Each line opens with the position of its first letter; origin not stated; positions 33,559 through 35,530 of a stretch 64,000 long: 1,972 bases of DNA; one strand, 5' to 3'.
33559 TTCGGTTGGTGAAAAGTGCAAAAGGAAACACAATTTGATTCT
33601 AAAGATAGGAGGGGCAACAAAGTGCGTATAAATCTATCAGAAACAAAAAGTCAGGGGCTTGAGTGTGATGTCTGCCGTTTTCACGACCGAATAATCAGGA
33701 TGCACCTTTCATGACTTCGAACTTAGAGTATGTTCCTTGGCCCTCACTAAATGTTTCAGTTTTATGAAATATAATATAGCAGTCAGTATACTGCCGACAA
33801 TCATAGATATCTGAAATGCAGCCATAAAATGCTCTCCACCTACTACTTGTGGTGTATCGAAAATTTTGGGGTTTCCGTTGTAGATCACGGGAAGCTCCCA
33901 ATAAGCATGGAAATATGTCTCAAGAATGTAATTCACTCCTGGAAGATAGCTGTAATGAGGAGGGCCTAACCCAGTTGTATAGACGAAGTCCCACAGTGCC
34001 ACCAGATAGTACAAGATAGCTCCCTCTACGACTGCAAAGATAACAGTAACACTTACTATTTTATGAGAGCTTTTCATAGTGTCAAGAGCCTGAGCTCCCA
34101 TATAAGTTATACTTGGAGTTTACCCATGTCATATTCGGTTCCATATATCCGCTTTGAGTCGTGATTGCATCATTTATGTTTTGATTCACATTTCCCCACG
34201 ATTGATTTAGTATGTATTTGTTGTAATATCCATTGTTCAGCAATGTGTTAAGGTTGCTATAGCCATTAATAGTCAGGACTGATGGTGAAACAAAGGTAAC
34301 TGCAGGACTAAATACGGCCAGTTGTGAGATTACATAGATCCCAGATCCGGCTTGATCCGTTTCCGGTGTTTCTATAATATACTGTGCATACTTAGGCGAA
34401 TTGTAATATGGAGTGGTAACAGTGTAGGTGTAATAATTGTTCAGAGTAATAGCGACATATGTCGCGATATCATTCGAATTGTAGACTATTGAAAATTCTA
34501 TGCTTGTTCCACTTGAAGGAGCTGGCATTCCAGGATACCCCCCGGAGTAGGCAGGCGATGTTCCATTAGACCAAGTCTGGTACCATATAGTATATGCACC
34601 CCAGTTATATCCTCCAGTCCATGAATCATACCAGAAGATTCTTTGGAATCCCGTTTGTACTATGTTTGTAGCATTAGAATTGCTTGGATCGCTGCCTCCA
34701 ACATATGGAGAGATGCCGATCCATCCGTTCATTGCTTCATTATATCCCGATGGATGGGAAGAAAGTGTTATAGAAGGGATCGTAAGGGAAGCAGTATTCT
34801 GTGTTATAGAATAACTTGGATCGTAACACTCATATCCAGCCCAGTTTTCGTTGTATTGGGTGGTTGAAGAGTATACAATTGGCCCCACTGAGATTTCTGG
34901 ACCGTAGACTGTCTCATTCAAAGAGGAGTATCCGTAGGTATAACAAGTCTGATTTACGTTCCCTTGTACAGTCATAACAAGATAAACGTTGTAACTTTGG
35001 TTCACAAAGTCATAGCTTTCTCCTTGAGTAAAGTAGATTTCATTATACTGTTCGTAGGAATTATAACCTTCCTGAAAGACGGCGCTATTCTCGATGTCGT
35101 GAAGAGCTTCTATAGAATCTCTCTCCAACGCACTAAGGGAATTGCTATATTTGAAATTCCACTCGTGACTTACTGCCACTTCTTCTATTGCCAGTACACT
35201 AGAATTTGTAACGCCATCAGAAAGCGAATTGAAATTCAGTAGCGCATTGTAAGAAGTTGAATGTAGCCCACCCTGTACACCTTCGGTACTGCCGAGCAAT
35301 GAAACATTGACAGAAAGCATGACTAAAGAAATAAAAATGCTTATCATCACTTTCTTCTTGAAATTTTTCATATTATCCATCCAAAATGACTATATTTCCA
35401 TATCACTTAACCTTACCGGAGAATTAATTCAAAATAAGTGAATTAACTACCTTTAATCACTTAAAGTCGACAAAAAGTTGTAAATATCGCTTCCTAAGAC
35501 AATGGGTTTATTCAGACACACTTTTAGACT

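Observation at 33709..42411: AT-rich accessory patch forms a repeated module of Hint-tailed secreted protease, palindrome and membrane-tethered wHTH regulator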

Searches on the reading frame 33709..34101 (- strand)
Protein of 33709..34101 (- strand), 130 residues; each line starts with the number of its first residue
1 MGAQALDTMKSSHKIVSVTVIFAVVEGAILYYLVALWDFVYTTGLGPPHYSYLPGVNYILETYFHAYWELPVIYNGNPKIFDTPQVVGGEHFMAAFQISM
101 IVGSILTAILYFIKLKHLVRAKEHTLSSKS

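Call 3: search_protein_families(library=pfam, proteins=[window:33709-34101:-], max_evalue=0.1)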
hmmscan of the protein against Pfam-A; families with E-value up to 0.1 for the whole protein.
window:33709-34101:- (130 aa): 2 families
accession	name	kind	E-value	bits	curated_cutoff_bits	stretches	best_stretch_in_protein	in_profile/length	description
PF20077.4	CcmD_alt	-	0.018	15.6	23.5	1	7-33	24-51/61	CcmD family protein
PF15179.11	Myc_target_1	-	0.044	14.2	31.1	1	80-120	9-48/193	Myc target protein 1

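Call 42: search_protein_families(library=ncbifam, proteins=[window:33709-34101:-], max_evalue=0.01)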
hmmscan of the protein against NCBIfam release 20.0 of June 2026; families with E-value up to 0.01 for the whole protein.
window:33709-34101:- (130 aa): 0 families
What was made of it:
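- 33709..34101 (-): Small 2-TM membrane protein (130 aa), overlapping the stop of the G1 gene by 20 nt. No family hit (calls 3, 42).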

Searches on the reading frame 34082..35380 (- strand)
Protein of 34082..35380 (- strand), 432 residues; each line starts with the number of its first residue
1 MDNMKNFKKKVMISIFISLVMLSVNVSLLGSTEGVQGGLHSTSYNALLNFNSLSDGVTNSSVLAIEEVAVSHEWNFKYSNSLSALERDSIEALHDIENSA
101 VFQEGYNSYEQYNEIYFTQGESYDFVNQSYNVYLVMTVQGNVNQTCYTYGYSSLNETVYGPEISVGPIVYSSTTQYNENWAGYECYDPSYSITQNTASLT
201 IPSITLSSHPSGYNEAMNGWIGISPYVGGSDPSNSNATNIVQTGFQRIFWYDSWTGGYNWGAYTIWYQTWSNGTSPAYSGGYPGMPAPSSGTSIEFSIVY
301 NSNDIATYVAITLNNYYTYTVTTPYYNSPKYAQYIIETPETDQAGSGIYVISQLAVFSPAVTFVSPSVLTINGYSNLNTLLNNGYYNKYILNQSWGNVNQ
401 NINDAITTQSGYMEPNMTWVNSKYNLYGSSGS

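Call 3: search_protein_families(library=pfam, proteins=[window:34082-35380:-], max_evalue=0.1)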
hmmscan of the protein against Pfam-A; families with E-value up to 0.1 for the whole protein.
window:34082-35380:- (432 aa): 0 families

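Call 32: search_solved_structures(query=window:34082-35380:-, max_evalue=1, show_alignments=1)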
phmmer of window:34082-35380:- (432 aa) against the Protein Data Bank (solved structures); distinct sequences matched with E-value up to 1: 0.

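Call 42: search_protein_families(library=ncbifam, proteins=[window:34082-35380:-], max_evalue=0.01)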
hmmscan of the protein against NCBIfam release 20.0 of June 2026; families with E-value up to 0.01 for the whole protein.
window:34082-35380:- (432 aa): 0 families
